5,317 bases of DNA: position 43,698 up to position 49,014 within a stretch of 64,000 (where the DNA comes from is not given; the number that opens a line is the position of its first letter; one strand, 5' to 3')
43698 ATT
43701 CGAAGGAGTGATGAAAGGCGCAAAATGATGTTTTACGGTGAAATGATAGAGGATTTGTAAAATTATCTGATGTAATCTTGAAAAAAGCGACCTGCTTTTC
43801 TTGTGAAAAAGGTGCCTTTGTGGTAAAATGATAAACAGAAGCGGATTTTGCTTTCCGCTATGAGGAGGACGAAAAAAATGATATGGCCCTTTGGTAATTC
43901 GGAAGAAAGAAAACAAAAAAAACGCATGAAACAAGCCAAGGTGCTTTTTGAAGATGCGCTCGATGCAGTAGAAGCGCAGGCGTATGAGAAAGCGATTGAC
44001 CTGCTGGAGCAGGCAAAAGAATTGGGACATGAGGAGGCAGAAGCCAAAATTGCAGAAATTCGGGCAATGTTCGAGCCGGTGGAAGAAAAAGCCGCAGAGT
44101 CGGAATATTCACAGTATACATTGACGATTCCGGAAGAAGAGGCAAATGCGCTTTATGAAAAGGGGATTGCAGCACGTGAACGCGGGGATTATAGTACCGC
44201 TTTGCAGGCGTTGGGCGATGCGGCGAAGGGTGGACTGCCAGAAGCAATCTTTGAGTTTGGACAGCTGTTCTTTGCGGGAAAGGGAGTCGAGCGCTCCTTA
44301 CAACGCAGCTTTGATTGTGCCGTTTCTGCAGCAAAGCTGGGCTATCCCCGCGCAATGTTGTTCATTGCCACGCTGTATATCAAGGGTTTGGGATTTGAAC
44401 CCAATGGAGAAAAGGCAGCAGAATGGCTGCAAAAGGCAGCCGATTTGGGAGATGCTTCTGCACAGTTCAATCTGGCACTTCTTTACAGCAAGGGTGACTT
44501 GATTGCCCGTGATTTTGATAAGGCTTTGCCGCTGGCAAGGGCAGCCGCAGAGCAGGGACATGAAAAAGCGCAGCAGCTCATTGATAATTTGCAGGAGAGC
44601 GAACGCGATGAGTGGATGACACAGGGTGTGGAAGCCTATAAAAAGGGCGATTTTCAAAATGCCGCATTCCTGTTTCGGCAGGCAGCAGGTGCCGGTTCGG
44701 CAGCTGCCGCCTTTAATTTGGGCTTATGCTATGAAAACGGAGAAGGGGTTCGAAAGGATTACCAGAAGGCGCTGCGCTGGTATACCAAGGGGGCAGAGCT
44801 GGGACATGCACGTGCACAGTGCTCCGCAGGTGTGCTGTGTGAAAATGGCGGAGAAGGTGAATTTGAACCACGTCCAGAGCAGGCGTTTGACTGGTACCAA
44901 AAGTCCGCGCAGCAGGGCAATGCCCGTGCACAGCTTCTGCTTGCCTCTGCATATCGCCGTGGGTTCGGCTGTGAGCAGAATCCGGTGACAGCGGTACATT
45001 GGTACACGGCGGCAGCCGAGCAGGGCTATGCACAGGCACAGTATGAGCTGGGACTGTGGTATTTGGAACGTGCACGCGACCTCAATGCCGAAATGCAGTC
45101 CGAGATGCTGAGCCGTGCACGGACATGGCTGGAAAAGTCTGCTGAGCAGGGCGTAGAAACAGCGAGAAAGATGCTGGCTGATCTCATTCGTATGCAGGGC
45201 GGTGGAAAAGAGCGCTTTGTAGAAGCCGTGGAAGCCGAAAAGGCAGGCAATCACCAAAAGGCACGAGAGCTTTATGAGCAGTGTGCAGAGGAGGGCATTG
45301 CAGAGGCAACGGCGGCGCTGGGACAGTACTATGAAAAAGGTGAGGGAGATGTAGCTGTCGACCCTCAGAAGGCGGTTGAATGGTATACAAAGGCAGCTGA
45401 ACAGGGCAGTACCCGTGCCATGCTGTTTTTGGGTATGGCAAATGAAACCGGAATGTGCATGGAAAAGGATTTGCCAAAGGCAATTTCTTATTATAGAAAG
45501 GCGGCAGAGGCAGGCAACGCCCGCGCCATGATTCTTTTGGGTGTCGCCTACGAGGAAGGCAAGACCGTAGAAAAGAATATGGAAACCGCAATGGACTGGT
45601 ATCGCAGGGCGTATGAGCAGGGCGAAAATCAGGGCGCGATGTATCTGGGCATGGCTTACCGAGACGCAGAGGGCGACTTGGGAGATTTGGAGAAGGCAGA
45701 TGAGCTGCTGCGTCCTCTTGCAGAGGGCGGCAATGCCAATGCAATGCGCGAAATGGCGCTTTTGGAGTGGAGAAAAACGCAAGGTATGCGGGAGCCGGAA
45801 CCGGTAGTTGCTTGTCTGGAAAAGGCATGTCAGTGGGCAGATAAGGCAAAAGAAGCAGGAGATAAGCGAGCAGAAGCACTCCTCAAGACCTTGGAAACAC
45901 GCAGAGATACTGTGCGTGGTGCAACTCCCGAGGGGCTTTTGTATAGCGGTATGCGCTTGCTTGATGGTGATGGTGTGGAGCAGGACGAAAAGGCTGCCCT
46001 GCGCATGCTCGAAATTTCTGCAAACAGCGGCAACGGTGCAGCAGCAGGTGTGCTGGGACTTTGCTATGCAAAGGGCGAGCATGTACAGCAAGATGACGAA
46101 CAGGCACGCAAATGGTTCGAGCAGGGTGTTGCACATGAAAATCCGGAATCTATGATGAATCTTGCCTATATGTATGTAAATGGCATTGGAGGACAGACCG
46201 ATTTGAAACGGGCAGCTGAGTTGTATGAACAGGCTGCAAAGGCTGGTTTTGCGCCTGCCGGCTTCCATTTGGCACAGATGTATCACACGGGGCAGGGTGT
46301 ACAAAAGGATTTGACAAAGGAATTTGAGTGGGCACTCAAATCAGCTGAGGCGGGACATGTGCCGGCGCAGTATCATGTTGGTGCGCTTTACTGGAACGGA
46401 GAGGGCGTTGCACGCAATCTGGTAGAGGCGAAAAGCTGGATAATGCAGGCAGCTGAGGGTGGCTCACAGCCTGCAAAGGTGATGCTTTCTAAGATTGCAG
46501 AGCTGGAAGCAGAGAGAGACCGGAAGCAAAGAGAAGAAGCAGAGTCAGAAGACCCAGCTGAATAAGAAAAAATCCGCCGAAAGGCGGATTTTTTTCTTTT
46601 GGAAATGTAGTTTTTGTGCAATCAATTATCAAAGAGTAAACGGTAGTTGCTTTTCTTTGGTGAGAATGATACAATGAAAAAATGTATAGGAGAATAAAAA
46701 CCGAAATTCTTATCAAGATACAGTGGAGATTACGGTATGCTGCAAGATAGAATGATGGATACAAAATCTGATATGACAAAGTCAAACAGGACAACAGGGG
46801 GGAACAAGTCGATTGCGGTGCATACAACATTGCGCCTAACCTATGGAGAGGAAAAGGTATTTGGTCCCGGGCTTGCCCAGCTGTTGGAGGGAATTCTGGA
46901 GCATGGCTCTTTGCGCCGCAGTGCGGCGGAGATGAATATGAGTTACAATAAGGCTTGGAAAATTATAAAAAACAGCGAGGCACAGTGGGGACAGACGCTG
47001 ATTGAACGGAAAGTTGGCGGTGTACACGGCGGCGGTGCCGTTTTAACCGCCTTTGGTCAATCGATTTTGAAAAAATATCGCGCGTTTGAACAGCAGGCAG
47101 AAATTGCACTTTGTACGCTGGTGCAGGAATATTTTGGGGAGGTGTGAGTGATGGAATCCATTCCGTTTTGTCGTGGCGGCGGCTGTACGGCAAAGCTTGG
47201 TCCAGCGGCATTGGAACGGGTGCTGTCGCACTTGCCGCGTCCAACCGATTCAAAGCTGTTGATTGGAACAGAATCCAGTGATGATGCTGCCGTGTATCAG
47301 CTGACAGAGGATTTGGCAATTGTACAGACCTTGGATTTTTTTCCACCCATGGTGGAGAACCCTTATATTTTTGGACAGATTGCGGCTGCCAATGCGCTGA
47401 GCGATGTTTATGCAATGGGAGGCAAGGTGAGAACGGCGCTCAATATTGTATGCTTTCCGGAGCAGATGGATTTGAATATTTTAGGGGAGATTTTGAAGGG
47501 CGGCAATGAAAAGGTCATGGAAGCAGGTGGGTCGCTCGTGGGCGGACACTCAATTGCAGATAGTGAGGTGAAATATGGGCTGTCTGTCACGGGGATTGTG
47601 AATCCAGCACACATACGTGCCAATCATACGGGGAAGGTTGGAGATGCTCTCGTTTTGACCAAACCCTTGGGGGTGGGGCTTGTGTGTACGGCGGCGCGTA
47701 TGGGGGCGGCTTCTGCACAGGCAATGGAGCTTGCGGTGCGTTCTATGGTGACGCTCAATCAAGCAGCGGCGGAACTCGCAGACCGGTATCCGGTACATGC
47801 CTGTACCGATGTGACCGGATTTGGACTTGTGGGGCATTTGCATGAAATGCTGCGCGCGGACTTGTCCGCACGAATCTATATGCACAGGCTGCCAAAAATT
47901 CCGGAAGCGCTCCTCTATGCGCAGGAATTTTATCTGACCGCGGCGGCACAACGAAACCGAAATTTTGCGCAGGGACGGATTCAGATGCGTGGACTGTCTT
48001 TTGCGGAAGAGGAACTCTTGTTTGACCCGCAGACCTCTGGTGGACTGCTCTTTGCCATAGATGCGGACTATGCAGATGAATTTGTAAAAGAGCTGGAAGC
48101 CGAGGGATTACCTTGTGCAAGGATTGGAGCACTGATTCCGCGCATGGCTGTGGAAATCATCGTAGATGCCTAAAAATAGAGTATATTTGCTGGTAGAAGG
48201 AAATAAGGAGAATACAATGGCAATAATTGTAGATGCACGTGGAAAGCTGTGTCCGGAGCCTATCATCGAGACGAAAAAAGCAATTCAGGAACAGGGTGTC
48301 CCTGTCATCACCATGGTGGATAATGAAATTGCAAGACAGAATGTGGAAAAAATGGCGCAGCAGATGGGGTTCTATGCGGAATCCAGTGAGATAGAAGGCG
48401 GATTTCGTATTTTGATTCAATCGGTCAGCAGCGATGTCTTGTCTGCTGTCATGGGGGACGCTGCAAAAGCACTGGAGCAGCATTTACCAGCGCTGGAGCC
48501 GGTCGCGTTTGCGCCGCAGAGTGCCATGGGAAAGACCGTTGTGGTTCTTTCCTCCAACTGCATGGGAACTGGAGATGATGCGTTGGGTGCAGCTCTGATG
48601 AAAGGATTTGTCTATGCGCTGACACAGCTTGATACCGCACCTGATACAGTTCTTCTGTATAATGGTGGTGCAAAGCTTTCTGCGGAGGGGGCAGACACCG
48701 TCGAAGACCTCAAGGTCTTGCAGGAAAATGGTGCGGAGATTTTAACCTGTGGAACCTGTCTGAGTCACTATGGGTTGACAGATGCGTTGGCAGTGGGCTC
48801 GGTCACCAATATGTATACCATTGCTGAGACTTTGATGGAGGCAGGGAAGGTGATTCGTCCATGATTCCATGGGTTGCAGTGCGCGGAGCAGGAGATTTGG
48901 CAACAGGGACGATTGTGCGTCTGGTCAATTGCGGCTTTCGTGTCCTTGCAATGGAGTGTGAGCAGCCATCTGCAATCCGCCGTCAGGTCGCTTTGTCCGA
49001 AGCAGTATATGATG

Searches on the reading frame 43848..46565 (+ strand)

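Call 11: search_protein_families(library=pfam, proteins=[window:43848-46565:+], max_evalue=0.001)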
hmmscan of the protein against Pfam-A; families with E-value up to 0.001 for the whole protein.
window:43848-46565:+ (905 aa): 2 families
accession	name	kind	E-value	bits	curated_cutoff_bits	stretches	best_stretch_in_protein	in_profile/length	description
PF08238.18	Sel1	-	3.3e-103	334.9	30.7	10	285-320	1-36/36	Sel1 repeat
PF13432.12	TPR_16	-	1.1e-05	26.2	32.7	1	541-593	12-62/65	Tetratricopeptide repeat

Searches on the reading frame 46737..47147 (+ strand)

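Call 11: search_protein_families(library=pfam, proteins=[window:46737-47147:+], max_evalue=0.001)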
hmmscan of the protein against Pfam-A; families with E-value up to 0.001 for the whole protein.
window:46737-47147:+ (136 aa): 1 family
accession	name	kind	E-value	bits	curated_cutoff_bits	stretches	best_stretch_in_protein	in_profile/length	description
PF00126.33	HTH_1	-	5.3e-09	36.3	26.6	1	48-108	5-60/60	Bacterial regulatory helix-turn-helix protein, lysR family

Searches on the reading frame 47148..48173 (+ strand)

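Call 11: search_protein_families(library=pfam, proteins=[window:47148-48173:+], max_evalue=0.001)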
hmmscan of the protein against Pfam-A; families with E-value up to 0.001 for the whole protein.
window:47148-48173:+ (341 aa): 2 families
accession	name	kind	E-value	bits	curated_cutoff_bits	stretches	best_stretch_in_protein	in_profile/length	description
PF02769.27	AIRS_C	-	2.2e-24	86.8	23.1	1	163-338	1-154/156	AIR synthase related protein, C-terminal domain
PF00586.29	AIRS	-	1.8e-23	83.5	24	1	45-151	2-112/112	AIR synthase related protein, N-terminal domain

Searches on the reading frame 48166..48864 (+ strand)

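Call 11: search_protein_families(library=pfam, proteins=[window:48166-48864:+], max_evalue=0.001)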
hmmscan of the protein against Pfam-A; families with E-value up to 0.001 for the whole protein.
window:48166-48864:+ (232 aa): 2 families
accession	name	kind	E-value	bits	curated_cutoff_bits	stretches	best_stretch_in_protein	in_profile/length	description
PF01206.22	TusA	-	5.2e-14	52.3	28.6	1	21-85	2-69/70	Sulfurtransferase TusA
PF02635.20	DsrE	-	0.00046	20.8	22.7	1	168-230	50-114/116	DsrE/DsrF-like family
